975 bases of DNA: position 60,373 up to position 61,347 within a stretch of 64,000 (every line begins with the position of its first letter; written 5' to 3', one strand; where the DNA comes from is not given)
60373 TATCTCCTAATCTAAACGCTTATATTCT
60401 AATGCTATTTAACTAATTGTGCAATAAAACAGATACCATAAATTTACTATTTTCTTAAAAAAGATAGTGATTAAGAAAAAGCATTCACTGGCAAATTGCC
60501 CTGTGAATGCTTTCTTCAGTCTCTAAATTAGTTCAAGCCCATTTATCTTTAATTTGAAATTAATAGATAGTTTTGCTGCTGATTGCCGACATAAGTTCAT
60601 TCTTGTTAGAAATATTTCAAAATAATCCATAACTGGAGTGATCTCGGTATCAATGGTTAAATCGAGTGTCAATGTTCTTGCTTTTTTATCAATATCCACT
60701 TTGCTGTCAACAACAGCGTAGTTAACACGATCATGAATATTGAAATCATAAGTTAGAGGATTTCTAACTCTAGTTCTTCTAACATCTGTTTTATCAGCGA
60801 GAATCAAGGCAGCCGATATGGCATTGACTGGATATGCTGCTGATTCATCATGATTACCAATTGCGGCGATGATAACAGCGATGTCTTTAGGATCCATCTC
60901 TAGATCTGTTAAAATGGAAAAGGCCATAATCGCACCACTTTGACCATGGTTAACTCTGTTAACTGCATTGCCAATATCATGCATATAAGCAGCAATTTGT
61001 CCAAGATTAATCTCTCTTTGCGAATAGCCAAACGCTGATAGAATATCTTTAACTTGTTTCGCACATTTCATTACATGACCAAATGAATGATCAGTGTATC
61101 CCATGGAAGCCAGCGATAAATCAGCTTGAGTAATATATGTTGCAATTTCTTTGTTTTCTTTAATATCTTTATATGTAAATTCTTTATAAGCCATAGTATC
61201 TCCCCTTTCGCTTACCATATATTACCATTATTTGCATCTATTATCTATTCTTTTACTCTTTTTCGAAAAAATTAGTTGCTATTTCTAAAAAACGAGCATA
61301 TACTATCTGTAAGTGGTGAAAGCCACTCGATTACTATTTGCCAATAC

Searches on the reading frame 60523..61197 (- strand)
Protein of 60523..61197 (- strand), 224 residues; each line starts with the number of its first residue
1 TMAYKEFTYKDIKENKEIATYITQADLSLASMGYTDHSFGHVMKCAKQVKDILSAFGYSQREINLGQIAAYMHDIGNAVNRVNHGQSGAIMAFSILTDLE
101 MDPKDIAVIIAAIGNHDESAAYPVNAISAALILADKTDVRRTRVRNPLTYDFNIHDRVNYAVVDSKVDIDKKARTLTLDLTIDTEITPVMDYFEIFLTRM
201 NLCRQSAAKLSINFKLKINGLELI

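Call 7: search_protein_families(library=pfam, proteins=[window:60523-61197:-])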
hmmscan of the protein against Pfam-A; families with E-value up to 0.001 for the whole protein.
window:60523-61197:- (224 aa): 1 family
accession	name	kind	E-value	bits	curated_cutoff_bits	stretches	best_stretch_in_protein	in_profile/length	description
PF01966.28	HD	-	0.00019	22.1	22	1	39-130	2-103/116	HD domain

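Call 8: search_protein_families(library=ncbifam, proteins=[window:60523-61197:-])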
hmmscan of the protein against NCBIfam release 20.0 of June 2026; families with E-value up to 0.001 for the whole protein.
window:60523-61197:- (224 aa): 0 families

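Call 19: find_homologous_proteins(query=window:60523-61197:-, max_evalue=1e-20)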
Query window:60523-61197:- (224 aa): 8000 proteins with E <= 1e-20 among 8000 candidates; the best 120 are listed.
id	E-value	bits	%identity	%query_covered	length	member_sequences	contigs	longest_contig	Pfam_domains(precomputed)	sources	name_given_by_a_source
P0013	1.3e-140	484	100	100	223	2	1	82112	-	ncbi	-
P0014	9.9e-125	432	91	97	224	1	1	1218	PF01966.29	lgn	-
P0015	8.6e-108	377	79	98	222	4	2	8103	PF01966.29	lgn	-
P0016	1.4e-107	376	78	98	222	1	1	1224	-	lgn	-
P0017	2.8e-104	365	75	98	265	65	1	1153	-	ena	-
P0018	1.3e-103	363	75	99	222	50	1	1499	-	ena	-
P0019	5.3e-103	361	76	98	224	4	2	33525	PF01966.29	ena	-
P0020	1.9e-101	356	74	98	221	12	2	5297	-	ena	-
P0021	1.3e-99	350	71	97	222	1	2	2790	PF01966.29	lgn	-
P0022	3.7e-99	349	73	98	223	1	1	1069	PF01966.29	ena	-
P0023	4.4e-98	345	71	97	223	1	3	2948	PF01966.29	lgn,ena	-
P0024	6.8e-98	345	71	100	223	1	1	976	PF01966.29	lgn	-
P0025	1.5e-97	343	73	100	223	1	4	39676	PF01966.29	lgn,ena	-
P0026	4.7e-97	342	72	98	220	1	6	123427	-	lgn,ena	-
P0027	6.2e-97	341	70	100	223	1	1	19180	PF01966.29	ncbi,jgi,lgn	jgi:metal-dependent HD superfamily phosphatase/phosphodiesterase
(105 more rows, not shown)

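Call 20: find_encoding_contigs(protein=P0014, flank=3000, max_places=3)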
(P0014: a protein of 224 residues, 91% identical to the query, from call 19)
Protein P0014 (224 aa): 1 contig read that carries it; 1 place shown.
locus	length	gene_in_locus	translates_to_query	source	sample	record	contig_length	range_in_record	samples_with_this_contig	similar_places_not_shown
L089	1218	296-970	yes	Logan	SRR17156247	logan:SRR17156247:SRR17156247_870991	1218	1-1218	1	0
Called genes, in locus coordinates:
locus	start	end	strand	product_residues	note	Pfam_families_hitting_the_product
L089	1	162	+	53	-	?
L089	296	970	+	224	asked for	PF01966:HD (weak)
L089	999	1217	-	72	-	?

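Call 21: find_encoding_contigs(protein=P0015, flank=3000, max_places=3)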
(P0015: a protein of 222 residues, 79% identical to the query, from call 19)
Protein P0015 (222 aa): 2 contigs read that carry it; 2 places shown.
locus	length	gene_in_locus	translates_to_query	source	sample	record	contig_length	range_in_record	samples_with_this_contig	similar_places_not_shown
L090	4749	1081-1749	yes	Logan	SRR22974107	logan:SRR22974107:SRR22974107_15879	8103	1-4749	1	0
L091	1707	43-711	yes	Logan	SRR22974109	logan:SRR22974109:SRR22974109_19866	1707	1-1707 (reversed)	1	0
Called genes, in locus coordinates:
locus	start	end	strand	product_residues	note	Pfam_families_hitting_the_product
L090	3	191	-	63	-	?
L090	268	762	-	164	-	-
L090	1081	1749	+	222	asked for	PF01966:HD (faint)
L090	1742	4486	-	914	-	PF00690:Cation_ATPase_N, PF00122:E1-E2_ATPase, PF00702:Hydrolase, PF13246:Cation_ATPase, PF00689:Cation_ATPase_C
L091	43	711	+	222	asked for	PF01966:HD (faint)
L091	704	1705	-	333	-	?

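Call 22: find_encoding_contigs(protein=P0019, flank=3000, max_places=3)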
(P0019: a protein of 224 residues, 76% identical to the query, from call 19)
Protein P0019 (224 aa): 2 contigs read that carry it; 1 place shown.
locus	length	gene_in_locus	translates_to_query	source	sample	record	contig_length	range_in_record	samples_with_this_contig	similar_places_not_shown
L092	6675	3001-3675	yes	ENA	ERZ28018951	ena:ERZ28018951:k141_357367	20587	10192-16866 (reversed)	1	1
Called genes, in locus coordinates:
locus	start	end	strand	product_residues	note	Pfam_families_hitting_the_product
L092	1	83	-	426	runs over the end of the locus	PF02875:Mur_ligase_C (faint), PF08245:Mur_ligase_M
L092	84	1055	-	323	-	PF00953:Glycos_transf_4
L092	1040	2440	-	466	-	PF01225:Mur_ligase (weak), PF08245:Mur_ligase_M, PF02875:Mur_ligase_C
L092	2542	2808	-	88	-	PF07441:BofA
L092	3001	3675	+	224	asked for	PF01966:HD (weak)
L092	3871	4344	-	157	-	PF13420:Acetyltransf_4, PF13673:Acetyltransf_10, PF00583:Acetyltransf_1, PF13508:Acetyltransf_7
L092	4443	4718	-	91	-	-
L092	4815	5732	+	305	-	-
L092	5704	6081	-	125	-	PF06133:Com_YlbF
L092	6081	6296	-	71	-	PF14003:YlbE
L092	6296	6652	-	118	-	PF14071:YlbD_coat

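Call 74: search_protein_families(library=padloc, proteins=[window:60523-61197:-], max_evalue=0.01)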
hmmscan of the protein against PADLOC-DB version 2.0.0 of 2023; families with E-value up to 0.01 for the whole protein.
window:60523-61197:- (224 aa): 1 family
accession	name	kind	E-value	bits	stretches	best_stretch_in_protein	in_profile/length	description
PDLC00940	Cas3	-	0.0017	16.6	0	42-76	8-43/178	CRISPR-associated endonuclease Cas3-HD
